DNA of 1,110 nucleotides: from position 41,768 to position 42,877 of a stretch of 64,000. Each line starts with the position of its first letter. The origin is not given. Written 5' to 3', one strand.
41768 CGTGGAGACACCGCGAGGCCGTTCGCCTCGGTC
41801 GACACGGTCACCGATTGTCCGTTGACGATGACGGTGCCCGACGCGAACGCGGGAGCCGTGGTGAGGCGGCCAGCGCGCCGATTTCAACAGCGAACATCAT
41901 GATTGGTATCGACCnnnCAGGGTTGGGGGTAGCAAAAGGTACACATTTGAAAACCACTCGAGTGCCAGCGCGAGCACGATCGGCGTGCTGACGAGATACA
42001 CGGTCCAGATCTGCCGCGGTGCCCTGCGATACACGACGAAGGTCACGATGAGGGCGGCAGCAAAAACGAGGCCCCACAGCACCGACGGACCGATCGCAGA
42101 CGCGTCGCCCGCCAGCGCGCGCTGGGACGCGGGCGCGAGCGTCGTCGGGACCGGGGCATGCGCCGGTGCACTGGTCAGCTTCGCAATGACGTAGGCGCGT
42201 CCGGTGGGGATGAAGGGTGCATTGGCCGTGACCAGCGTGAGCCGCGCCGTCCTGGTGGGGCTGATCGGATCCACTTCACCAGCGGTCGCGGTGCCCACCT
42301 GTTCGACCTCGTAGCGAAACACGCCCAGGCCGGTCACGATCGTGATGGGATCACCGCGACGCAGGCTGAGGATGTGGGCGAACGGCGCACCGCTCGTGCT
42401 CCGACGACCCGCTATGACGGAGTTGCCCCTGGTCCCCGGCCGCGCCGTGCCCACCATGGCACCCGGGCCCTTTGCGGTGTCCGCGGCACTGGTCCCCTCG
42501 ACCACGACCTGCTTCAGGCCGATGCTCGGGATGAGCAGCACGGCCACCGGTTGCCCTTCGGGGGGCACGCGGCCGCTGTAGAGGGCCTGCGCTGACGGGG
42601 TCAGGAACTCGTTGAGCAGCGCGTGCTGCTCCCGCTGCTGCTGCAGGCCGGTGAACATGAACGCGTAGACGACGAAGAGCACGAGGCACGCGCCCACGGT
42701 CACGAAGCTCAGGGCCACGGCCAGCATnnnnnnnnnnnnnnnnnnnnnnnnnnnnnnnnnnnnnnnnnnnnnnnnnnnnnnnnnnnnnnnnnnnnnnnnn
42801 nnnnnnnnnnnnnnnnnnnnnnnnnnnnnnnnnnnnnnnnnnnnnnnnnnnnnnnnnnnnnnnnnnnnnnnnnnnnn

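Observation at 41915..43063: Class E sortase homologue that has lost both the catalytic His and the catalytic Cys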

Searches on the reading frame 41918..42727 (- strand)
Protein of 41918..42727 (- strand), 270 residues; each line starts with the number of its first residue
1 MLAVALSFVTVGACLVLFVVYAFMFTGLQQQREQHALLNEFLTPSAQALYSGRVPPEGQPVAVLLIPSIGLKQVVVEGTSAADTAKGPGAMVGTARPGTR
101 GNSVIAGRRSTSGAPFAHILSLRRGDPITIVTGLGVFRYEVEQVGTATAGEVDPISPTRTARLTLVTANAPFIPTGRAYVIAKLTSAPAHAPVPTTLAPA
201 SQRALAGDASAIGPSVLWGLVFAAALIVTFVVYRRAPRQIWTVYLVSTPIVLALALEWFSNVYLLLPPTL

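Call 25: find_related_loci(query=A2, collection=genome_contigs, flank=10000)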
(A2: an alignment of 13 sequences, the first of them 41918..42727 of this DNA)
Query A2 (270 aa) in genome_contigs; peptide patterns used: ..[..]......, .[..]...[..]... (x = any residue, [..] = any of these).
108 stretches matched a pattern; 61 encode a relative of the query (tblastn E <= 1e-3); 61 distinct loci.
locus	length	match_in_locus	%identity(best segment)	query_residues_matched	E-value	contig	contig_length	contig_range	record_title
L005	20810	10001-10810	60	1-270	5e-99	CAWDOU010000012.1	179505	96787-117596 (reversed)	MAG: uncultured Acidimicrobiaceae bacterium isolate MFD04780.bin.2.115 genome assembly, contig: contig_9088, whole genom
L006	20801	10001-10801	57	4-270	8e-81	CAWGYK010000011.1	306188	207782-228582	MAG: uncultured Acidimicrobiaceae bacterium isolate MFD01716.bin.3.63 genome assembly, contig: contig_71, whole genome s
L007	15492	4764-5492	49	25-267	7e-65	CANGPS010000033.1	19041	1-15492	MAG: Acidimicrobiaceae bacterium isolate Jr-7aug17-95 genome assembly, contig: Jr-7aug17-C4595, whole genome shotgun seq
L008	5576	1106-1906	48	4-270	8e-63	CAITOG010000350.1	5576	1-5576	MAG: uncultured actinobacterium isolate AM-lipid-02-D3_bin-1372 genome assembly, contig: bin-1372:350/409, whole genome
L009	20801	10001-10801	46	5-270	6e-58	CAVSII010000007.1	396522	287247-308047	MAG: uncultured Acidimicrobiaceae bacterium isolate MFD02472.bin.1.46 genome assembly, contig: contig_23790, whole genom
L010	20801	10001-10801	46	5-270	5e-58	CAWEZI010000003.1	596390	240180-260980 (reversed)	MAG: uncultured Acidimicrobiaceae bacterium isolate MFD06092.bin.1.148 genome assembly, contig: contig_51435, whole geno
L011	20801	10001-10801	43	5-270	3e-53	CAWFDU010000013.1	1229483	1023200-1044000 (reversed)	MAG: uncultured Acidimicrobiales bacterium isolate MFD05512.bin.2.132 genome assembly, contig: contig_7373, whole genome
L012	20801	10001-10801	44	5-270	5e-53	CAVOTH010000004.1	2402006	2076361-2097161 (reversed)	MAG: uncultured Acidimicrobiales bacterium isolate MFD00082.bin.2.23 genome assembly, contig: contig_4190, whole genome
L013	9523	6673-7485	43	1-270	4e-53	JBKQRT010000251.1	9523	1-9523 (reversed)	MAG: Acidimicrobiales bacterium isolate MGr3G3H3I__bin_155 MGr3G3H3I_000000184994, whole genome shotgun sequence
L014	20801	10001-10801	42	5-270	4e-52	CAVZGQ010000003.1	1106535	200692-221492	MAG: uncultured Acidimicrobiaceae bacterium isolate MFD04463.bin.2.20 genome assembly, contig: contig_5468, whole genome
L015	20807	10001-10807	42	4-270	9e-52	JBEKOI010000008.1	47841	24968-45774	MAG: Acidimicrobiales bacterium isolate SPRUCE 437 SPRUCE_437_8, whole genome shotgun sequence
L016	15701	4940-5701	45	18-270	7e-52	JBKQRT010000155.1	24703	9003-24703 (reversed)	MAG: Acidimicrobiales bacterium isolate MGr3G3H3I__bin_155 MGr3G3H3I_000000117570, whole genome shotgun sequence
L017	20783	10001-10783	46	11-270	2e-51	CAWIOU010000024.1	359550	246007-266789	MAG: uncultured Acidimicrobiaceae bacterium isolate MFD01633.bin.1.119 genome assembly, contig: contig_25717, whole geno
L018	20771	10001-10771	41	2-256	5e-51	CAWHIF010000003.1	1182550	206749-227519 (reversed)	MAG: uncultured Acidimicrobiaceae bacterium isolate MFD01828.bin.2.1 genome assembly, contig: contig_14485, whole genome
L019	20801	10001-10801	43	5-270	6e-59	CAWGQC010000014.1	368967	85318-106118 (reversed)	MAG: uncultured Acidimicrobiales bacterium isolate MFD04540.bin.1.129 genome assembly, contig: contig_7152, whole genome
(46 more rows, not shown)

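Call 36: predict_structure(alignment_id=A3)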
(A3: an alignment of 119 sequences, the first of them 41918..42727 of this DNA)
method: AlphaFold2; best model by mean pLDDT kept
length: 270 residues; sequences in the alignment: 119
mean_pLDDT: 94.1   pTM: 0.90
mean pLDDT of the five models: 94.1, 93.8, 92.6, 92.5, 91.2
residues with pLDDT >= 90: 225; 70-90: 45; 50-70: 0; < 50: 0
segments of 3 or more residues with pLDDT < 50: none
pLDDT, mean of each block of 10 residues (from residue 1): 90 95 93 94 81 91 98 97 96 96 97 96 98 96 95 93 96 91 97 87 88 97 96 95 96 97 94
secondary structure, 60 per line:
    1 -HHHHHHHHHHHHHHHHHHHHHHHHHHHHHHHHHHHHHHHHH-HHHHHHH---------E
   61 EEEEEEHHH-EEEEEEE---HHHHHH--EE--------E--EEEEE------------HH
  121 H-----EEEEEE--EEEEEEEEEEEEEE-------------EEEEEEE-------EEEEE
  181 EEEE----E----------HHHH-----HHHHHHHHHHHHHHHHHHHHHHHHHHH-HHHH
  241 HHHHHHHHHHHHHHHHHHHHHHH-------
elements in order: H2-42 H44-50 E60-66 E71-77 H81-86 E102-106 E127-132 E135-148 E162-168 E176-184 H200-203 H209-235 H237-263
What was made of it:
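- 41915..43063 (-): Pseudo-sortase gene ('SrtX'), 382 aa, GTG start. Layout: cytoplasmic Arg-rich N-terminal region, TM1, sortase-fold ectodomain, TM2-TM3 hairpin. AF2 pLDDT 94.1, pTM 0.90 (call 36).
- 42602..42724 (-): TM1 and its juxtamembrane helix (residues 2-42 of the 270-aa form). It contains the protein's only Cys. AF2 secondary structure (call 36).
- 42170..42556 (-): Sortase-type beta-barrel domain (residues 58-186 of the 270-aa form). AF2 strands 60-184 (call 36).
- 41939..42103 (-): Conserved C-terminal TM2-TM3 hairpin. W218 and P249 are near-invariant, and the YRR loop faces the cytoplasm. AF2 helices 209-235 and 237-263 (call 36).
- On Sortase superfamily (Pfam PF04203, MEROPS C60 fold): AF2 pLDDT 94 (call 36).
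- Checked: The N- and C-terminal helices are confirmed in the AF2 model: TM1 is residues 2-42 and the TM2/TM3 hairpin is residues 209-263 of the 270-aa form (call 36).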

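Call 38: fold_search(model_id=the predicted structure, library=pdb)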
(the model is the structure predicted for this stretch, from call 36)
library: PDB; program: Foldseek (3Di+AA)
matches with E <= 10: 304; with E <= 0.001: 130
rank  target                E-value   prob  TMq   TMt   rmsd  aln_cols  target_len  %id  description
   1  4d70_A                1.5e-12  1.00  0.51  0.82   3.0       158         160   25  Structural, biophysical and biochemical analyses of a Clostridium perfringens Sortase D5 transpeptidase (released 2015-07-15)
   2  5go6                  5.3e-11  1.00  0.45  0.79   1.8       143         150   33  Structure of sortase E T196V mutant from Streptomyces avermitilis (released 2017-07-26)
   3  5go5                  6.7e-11  1.00  0.45  0.77   2.2       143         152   33  Structure of sortase E from Streptomyces avermitilis (released 2017-03-15)
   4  5uus_A                1.5e-10  1.00  0.46  0.59   8.2       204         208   25  SrtF sortase from Corynebacterium diphtheriae (released 2017-03-22)
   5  6ixz_A                2.8e-10  1.00  0.45  0.63   6.9       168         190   25  X-ray structure of sortase C from Clostridium perfringens SM101 (released 2019-08-14)
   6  5k9a                  2.9e-10  1.00  0.46  0.57  11.4       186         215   20  Sortase A from Corynebacterium diphtheriae (released 2016-06-15)
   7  7cg9                  4.4e-10  1.00  0.43  0.60  13.5       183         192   21  Crystal structure of pilin-specific sortase SrtC1 from Lactobacillus rhamnosus GG (released 2022-03-02)
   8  6bwe_B                5.9e-10  1.00  0.46  0.65   9.8       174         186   21  Sortase A from Corynebacterium diphtheriae, lid mutant (released 2017-12-27)
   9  5hu4                  6.3e-10  1.00  0.41  0.75   2.5       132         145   28  Cystal structure of listeria monocytogenes sortase A (released 2017-02-01)
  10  7d6t_B                9.5e-10  1.00  0.45  0.65   7.0       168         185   24  X-ray structure of Clostridium perfringens sortase C with the C-terminal cell wall sorting motif. (released 2021-06-02)
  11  6ixz_B                9.5e-10  1.00  0.44  0.66   7.2       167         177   25  X-ray structure of sortase C from Clostridium perfringens SM101 (released 2019-08-14)
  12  3rcc_B                1.1e-09  1.00  0.39  0.79   2.9       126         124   23  Crystal Structure of the Streptococcus agalactiae Sortase A (released 2011-09-07)
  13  3rbj_B                1.1e-09  1.00  0.44  0.61  11.3       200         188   19  Crystal Structure of the lid-mutant of Streptococcus agalactiae Sortase C1 (released 2011-09-07)
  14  3rcc_F                1.2e-09  1.00  0.41  0.78   3.5       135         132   22  Crystal Structure of the Streptococcus agalactiae Sortase A (released 2011-09-07)
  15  5uus_B                1.3e-09  1.00  0.46  0.59   8.1       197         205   25  SrtF sortase from Corynebacterium diphtheriae (released 2017-03-22)
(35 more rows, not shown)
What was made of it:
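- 41915..43063 (-): Foldseek hits are all sortases (call 38).
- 42170..42556 (-): Foldseek: 4d70 SrtD TMt 0.82; 5go6 SrtE TMt 0.79, rmsd 1.8 A (call 38).
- On Sortase superfamily (Pfam PF04203, MEROPS C60 fold): All top Foldseek PDB hits are sortases, TMt up to 0.82 (call 38).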

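Call 47: search_protein_representatives(protein=window:41918-42727:-)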
Query: 270 residues. Proteins with E-value up to 0.001 (for the whole library): 7013; up to 1e-10: 2145; up to 1e-30: 175. The best 150 are listed.
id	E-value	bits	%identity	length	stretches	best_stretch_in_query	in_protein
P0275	2.1e-86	306.5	56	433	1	2-270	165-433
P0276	1.1e-79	284.6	51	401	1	3-270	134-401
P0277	1.5e-78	280.8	54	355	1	5-270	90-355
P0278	1.6e-78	280.7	53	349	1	7-270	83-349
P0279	3.4e-77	276.4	52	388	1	2-270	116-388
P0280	5.6e-76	272.4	51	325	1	3-270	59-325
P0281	1.6e-69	251.2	49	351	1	2-270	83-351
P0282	4.4e-62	226.8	51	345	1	4-268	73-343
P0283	6.6e-58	213.2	43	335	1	10-270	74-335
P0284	2.1e-56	208.2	54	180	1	93-270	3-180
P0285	5.3e-55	203.6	44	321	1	8-270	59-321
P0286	1.1e-54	202.7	47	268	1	19-270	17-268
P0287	5.3e-54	200.4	47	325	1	8-270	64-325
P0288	1.0e-53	199.5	45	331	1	10-269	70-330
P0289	1.7e-50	188.9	51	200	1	10-203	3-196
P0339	3.8e-38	148.4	42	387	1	8-268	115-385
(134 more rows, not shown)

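Call 63: find_encoding_contigs(protein=P0339, flank=10000, max_places=3)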
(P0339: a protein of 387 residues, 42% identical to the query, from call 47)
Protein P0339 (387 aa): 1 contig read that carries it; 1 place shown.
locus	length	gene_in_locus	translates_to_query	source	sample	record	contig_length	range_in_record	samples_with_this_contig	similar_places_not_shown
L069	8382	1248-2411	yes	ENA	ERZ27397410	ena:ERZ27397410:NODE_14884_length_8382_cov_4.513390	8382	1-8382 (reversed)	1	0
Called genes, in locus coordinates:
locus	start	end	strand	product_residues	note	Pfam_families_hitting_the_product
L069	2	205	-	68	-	?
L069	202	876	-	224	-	PF03379:CcmB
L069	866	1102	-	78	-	-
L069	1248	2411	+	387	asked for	PF04203:Sortase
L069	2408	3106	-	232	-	PF00378:ECH_1, PF16113:ECH_2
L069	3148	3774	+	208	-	PF17248:DUF5317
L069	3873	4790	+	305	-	PF00534:Glycos_transf_1 (weak), PF13692:Glyco_trans_1_4 (weak)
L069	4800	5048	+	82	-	-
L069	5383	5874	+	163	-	PF00440:TetR_N, PF21943:TetR_C_46, PF13305:TetR_C_33 (weak)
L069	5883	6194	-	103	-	PF01022:HTH_5, PF12840:HTH_20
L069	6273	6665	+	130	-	PF00903:Glyoxalase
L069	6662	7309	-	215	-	PF00702:Hydrolase, PF13419:HAD_2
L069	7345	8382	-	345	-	?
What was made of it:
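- Closest known: Uncharacterised His/Cys class E-type sortases with a C-terminal 2-TM module. Different: The one locus examined is not in a pst context (call 63).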
